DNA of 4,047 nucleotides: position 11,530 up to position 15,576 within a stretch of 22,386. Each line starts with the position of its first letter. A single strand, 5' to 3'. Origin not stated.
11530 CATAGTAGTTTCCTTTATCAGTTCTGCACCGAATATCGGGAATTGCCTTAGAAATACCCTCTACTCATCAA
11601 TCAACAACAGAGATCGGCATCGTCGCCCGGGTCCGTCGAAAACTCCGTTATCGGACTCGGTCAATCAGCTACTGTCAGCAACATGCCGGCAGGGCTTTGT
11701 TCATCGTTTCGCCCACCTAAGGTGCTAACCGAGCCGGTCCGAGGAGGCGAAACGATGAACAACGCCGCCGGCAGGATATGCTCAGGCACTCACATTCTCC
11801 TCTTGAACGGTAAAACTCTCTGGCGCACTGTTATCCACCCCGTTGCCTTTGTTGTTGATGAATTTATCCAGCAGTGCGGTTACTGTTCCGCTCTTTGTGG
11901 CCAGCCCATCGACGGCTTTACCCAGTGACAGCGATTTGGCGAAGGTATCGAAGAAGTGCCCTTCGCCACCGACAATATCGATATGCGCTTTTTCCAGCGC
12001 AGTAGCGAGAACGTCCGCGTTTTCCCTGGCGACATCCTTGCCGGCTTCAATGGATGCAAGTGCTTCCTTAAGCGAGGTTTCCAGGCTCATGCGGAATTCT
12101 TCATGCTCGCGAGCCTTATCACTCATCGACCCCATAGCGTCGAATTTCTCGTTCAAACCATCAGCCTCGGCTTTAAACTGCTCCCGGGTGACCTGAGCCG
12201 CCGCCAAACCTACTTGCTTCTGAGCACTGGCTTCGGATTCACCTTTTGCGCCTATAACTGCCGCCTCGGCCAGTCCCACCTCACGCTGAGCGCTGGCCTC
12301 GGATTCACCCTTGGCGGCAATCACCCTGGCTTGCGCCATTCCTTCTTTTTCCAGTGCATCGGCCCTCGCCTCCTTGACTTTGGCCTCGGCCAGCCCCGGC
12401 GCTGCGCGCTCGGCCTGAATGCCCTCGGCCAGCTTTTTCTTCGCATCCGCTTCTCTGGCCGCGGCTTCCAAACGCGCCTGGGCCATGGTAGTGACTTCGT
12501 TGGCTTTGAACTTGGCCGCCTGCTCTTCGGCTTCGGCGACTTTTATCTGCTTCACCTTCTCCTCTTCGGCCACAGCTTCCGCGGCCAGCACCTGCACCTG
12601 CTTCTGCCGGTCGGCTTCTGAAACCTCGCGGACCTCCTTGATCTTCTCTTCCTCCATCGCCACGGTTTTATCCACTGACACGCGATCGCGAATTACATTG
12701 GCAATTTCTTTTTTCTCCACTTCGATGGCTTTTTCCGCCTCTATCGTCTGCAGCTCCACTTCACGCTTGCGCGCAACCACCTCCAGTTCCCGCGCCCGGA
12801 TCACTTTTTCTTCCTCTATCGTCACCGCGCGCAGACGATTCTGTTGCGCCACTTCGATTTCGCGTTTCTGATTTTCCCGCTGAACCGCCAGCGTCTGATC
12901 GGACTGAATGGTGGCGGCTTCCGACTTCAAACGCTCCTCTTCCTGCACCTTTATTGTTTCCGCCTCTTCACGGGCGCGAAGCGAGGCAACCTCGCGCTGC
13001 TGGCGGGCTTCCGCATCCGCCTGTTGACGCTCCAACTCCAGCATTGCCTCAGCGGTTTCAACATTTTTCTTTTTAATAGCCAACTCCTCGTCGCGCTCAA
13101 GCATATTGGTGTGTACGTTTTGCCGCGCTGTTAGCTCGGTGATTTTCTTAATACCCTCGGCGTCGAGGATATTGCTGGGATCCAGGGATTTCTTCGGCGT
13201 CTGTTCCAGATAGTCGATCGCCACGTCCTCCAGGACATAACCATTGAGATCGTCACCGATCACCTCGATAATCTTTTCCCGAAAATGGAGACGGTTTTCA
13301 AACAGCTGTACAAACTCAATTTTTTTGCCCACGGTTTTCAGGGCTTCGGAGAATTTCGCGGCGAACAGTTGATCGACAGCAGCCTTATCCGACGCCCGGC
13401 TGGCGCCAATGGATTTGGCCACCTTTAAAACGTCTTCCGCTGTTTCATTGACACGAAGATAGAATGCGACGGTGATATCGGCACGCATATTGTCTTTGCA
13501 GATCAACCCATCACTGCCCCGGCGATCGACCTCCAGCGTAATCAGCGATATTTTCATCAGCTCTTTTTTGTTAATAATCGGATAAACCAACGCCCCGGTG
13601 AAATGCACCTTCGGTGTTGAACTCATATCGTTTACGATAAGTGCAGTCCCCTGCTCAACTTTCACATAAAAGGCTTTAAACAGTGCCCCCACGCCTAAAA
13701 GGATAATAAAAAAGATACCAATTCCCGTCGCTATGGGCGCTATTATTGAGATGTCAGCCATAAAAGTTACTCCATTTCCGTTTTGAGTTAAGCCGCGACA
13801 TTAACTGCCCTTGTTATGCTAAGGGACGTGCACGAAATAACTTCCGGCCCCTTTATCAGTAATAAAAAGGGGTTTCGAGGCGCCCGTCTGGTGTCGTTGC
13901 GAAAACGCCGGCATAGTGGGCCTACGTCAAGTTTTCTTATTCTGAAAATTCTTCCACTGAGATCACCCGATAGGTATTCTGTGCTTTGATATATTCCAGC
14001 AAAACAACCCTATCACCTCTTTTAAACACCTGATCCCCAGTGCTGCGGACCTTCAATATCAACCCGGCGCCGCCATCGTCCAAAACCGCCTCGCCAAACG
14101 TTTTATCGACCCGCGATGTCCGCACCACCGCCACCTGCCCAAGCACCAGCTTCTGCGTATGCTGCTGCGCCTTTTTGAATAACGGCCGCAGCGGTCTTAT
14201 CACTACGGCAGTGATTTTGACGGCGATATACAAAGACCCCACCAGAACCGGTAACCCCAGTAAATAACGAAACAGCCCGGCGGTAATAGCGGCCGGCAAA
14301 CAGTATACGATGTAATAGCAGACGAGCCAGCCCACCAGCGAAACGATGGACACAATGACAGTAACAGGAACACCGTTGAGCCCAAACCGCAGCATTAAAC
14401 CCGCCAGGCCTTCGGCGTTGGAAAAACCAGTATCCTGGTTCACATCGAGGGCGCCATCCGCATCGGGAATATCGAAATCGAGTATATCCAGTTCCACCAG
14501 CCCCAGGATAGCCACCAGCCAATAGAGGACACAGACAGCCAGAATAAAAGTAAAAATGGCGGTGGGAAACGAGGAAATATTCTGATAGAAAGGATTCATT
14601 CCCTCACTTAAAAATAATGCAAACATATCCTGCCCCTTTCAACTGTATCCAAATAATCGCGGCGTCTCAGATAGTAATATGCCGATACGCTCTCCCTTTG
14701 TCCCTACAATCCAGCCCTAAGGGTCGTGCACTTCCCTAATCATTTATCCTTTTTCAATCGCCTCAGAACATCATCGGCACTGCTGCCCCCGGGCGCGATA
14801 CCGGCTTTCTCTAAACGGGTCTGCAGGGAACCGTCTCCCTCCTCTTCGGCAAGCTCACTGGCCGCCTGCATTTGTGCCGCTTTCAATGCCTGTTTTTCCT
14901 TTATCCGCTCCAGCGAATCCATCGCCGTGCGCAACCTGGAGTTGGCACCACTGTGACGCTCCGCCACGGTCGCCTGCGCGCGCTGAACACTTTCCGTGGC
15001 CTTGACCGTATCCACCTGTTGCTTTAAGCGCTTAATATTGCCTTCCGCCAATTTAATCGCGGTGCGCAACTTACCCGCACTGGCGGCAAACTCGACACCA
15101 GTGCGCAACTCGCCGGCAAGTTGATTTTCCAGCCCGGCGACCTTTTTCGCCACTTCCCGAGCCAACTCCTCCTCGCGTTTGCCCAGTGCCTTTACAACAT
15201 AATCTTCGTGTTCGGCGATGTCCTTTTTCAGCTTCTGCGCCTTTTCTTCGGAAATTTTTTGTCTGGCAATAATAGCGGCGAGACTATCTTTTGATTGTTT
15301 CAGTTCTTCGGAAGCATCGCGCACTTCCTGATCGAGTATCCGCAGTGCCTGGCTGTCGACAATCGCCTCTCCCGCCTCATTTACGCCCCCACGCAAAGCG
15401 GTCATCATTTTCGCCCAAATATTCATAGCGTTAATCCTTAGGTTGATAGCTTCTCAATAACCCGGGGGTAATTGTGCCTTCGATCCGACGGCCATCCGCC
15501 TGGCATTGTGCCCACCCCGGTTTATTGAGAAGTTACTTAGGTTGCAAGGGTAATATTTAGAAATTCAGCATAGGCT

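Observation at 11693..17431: Identical 59-bp direct repeats bracket the five-gene flotillin-yqiJ-pspA-yjfI-pspF core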

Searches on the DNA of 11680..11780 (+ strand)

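Call 21: search_dna_similar(query=window:11680-11780:+, collection=plasmids, mode=distant, max_evalue=0.01, max_rows=30)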
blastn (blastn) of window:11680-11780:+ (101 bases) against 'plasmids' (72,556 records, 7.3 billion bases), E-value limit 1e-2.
No match.

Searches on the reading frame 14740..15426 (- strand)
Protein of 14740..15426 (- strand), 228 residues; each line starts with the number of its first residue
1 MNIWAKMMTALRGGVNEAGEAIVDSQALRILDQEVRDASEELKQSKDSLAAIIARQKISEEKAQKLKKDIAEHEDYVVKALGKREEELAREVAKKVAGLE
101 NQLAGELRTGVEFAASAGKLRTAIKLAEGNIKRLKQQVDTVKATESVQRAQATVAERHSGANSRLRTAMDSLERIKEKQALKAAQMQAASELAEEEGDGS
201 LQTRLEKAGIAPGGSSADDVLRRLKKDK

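Call 13: search_protein_families(library=pfam, proteins=[window:14740-15426:-])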
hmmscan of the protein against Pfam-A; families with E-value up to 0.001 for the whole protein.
window:14740-15426:- (228 aa): 1 family
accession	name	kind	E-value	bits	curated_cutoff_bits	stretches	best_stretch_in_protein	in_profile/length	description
PF04012.17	PspA_IM30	-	3.1e-45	154.9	33.9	1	2-228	1-218/220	PspA/IM30 family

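Call 16: find_encoding_contigs(protein=window:14740-15426:-, flank=10000, max_places=10)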
Protein window:14740-15426:- (228 aa): 6 contigs read that carry it; 6 places shown.
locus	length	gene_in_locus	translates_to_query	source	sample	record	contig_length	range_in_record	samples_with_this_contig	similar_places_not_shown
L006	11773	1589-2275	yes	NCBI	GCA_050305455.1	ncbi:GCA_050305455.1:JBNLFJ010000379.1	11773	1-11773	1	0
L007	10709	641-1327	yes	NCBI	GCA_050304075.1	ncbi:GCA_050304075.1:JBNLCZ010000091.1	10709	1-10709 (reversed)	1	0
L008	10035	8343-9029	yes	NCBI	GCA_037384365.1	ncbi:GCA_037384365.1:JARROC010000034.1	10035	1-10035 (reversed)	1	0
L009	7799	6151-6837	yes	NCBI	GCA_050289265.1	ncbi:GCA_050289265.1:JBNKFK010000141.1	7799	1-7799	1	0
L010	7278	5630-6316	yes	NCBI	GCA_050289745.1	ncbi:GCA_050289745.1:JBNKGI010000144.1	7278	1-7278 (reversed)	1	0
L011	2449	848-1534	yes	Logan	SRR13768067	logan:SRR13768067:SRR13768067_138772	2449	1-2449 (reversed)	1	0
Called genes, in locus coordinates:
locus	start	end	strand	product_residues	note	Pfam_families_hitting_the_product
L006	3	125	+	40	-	?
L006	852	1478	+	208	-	PF09938:DUF2170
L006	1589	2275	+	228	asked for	PF04012:PspA_IM30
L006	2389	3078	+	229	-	-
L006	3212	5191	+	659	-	-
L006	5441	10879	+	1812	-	PF12458:DUF3686, PF00004:AAA (faint), PF25472:DUF7902, PF07728:AAA_5 (faint)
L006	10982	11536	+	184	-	PF01694:Rhomboid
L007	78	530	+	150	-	PF09938:DUF2170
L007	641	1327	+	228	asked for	PF04012:PspA_IM30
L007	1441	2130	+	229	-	-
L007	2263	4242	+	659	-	-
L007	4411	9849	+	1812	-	PF12458:DUF3686, PF00004:AAA (faint), PF25472:DUF7902, PF07728:AAA_5 (faint)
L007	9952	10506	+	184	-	PF01694:Rhomboid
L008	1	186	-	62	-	?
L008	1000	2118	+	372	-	PF13480:Acetyltransf_6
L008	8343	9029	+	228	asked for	PF04012:PspA_IM30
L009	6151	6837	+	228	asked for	PF04012:PspA_IM30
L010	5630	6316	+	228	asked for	PF04012:PspA_IM30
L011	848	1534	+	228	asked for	PF04012:PspA_IM30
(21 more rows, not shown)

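Call 36: list_cluster_members(proteins=[window:14740-15426:-, window:15537-16163:-, window:13937-14626:-, window:11782-13761:-, window:6094-11532:-, window:19862-21550:-, window:17866-19311:-, window:1275-3401:+, window:16409-17347:-, window:3544-5238:-])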
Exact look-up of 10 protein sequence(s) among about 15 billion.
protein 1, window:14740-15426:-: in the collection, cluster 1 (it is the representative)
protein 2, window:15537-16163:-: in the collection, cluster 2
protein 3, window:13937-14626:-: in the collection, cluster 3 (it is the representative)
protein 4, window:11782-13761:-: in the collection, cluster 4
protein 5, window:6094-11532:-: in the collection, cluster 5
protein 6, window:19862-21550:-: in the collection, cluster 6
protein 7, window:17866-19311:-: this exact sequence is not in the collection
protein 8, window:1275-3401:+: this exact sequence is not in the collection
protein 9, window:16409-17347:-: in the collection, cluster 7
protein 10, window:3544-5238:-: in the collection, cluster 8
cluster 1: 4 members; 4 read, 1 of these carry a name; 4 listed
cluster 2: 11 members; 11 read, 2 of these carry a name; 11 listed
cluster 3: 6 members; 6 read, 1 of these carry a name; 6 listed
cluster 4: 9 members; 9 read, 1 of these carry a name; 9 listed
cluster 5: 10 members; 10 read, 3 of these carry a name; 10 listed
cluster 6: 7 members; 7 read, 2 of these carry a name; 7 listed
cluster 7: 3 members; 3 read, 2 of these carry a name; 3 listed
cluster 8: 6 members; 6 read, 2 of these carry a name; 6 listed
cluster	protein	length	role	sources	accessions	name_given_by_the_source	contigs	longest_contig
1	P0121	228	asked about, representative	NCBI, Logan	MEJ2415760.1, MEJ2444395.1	MAG: PspA/IM30 family protein [Exilibacterium sp.]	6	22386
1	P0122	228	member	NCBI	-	-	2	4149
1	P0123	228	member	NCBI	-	-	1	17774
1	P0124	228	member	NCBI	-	-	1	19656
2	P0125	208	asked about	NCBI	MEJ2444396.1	MAG: YjfI family protein [Exilibacterium sp.]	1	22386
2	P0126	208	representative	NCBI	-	-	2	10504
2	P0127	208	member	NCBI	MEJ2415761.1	MAG: YjfI family protein [Exilibacterium sp.]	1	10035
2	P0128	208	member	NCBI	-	-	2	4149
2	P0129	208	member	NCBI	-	-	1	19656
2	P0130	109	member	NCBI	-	-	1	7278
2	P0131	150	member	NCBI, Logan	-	-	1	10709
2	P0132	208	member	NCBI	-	-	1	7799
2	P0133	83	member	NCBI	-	-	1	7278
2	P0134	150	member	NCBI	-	-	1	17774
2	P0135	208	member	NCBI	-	-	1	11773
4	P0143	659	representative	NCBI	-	-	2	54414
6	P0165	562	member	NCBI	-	-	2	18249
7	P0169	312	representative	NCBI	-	-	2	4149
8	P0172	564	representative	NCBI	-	-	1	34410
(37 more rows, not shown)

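Call 37: find_encoding_contigs(protein=P0143, flank=10000, max_places=10)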
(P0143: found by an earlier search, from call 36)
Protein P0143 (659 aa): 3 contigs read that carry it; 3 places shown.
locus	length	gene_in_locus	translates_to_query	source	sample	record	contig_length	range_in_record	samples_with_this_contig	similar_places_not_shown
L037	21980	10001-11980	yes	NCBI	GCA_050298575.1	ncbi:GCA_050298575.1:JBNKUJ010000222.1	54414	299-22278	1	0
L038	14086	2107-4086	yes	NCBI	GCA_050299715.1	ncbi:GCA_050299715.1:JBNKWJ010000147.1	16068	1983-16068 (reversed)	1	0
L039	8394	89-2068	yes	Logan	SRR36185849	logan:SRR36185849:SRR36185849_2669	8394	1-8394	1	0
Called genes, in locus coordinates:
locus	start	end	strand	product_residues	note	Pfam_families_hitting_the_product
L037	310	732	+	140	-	PF01124:MAPEG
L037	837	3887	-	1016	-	PF17874:TPR_MalT (weak), PF00989:PAS, PF08448:PAS_4, PF13188:PAS_8, PF13426:PAS_9, PF08447:PAS_3, PF00990:GGDEF, PF00563:EAL, +3 more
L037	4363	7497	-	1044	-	PF17874:TPR_MalT, PF13424:TPR_12, PF00989:PAS, PF13188:PAS_8, PF08447:PAS_3, PF13426:PAS_9, PF00990:GGDEF, PF00563:EAL, +3 more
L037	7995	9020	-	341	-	PF00356:LacI, PF00532:Peripla_BP_1, PF13407:Peripla_BP_4, PF13377:Peripla_BP_3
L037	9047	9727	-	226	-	PF00702:Hydrolase, PF13419:HAD_2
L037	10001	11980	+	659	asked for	-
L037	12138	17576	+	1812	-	PF12458:DUF3686, PF00004:AAA (faint), PF25472:DUF7902, PF07728:AAA_5 (faint)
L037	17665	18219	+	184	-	PF01694:Rhomboid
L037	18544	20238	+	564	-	PF00756:Esterase, PF10503:Esterase_PHB, PF00326:Peptidase_S9 (weak), PF16403:Bact_surface_Ig-like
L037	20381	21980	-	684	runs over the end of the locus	PF05649:Peptidase_M13_N, PF01431:Peptidase_M13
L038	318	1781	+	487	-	PF01637:ATPase_2, PF13173:AAA_14 (weak), PF13401:AAA_22 (weak)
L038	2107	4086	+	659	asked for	-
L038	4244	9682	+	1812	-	PF12458:DUF3686, PF00004:AAA (faint), PF25472:DUF7902, PF07728:AAA_5 (faint)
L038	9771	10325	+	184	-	PF01694:Rhomboid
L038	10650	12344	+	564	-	PF00756:Esterase, PF10503:Esterase_PHB, PF00326:Peptidase_S9 (weak), PF16403:Bact_surface_Ig-like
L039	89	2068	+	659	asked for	-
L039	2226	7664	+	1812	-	PF12458:DUF3686, PF00004:AAA (faint), PF25472:DUF7902, PF07728:AAA_5 (faint)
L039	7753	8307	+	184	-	PF01694:Rhomboid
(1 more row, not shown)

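Call 59: find_encoding_contigs(protein=P0169, flank=5000, max_places=6)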
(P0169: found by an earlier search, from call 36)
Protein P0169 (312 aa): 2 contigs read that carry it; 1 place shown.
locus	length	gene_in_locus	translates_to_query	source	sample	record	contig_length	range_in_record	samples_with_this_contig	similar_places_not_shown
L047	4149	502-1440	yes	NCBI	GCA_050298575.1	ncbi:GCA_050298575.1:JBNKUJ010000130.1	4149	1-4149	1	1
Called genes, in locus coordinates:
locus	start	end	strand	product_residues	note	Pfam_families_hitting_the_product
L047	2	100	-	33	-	?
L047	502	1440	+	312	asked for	PF00158:Sigma54_activat, PF14532:Sigma54_activ_2, PF07728:AAA_5 (weak), PF25601:AAA_lid_14 (weak), PF02954:HTH_8 (faint)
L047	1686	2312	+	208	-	PF09938:DUF2170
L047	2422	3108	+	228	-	PF04012:PspA_IM30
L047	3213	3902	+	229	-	-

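Call 74: find_encoding_contigs(protein=P0172, flank=10000, max_places=4)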
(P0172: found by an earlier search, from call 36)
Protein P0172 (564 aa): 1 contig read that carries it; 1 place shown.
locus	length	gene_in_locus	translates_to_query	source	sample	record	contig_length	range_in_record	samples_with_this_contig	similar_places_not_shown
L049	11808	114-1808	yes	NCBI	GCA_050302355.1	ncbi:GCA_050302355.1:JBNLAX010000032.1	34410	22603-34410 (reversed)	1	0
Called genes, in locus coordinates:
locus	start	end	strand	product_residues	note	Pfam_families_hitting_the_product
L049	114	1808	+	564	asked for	PF00756:Esterase, PF10503:Esterase_PHB, PF00326:Peptidase_S9 (weak), PF16403:Bact_surface_Ig-like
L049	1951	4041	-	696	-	PF05649:Peptidase_M13_N, PF01431:Peptidase_M13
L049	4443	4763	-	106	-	-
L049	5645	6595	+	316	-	PF01584:CheW, PF00072:Response_reg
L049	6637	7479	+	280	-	PF03705:CheR_N, PF08241:Methyltransf_11 (faint), PF01739:CheR, PF13649:Methyltransf_25 (faint), PF08242:Methyltransf_12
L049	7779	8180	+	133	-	PF00460:Flg_bb_rod (weak)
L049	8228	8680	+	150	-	PF00460:Flg_bb_rod, PF06429:Flg_bbr_C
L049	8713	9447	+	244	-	PF03963:FlgD, PF13861:FLgD_tudor, PF13860:FlgD_ig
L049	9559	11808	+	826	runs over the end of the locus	PF00460:Flg_bb_rod (weak), PF22692:LlgE_F_G_D1, PF07559:FlgE_D2, PF06429:Flg_bbr_C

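Call 75: find_encoding_contigs(protein=P0165, flank=10000, max_places=4)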
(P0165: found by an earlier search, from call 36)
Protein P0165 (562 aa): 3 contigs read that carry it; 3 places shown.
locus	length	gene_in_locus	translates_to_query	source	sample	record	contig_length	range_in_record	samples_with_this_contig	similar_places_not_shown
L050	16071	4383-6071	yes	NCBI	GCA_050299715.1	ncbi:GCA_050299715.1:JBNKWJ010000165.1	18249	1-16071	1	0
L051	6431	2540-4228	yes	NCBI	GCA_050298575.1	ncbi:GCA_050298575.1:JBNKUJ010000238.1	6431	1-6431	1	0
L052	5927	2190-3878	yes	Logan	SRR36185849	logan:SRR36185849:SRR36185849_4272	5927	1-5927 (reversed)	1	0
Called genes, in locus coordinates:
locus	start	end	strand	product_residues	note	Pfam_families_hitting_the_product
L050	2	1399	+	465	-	?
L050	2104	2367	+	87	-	-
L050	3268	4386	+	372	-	PF13480:Acetyltransf_6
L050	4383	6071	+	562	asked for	PF02543:Carbam_trans_N, PF00814:TsaD (faint), PF16861:Carbam_trans_C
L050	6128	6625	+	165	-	-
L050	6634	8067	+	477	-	-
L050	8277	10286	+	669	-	PF25174:Beta-prop_THOC3 (faint), PF02239:Cytochrom_D1 (faint), PF23414:Beta-prop_EML_2 (weak), PF10282:Lactonase (weak), PF21783:YNCE (faint), PF25175:Beta-prop_WDR5 (weak)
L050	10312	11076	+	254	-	PF02709:Glyco_transf_7C (weak)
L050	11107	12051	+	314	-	PF00534:Glycos_transf_1, PF13692:Glyco_trans_1_4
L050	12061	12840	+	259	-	-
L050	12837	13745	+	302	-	PF04794:YdjC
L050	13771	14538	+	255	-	PF00535:Glycos_transf_2, PF10111:Glyco_tranf_2_2, PF13641:Glyco_tranf_2_3 (weak)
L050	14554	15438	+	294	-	-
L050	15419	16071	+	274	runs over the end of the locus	-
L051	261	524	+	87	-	-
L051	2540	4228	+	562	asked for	PF02543:Carbam_trans_N, PF00814:TsaD (faint), PF16861:Carbam_trans_C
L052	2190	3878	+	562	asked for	PF02543:Carbam_trans_N, PF00814:TsaD (faint), PF16861:Carbam_trans_C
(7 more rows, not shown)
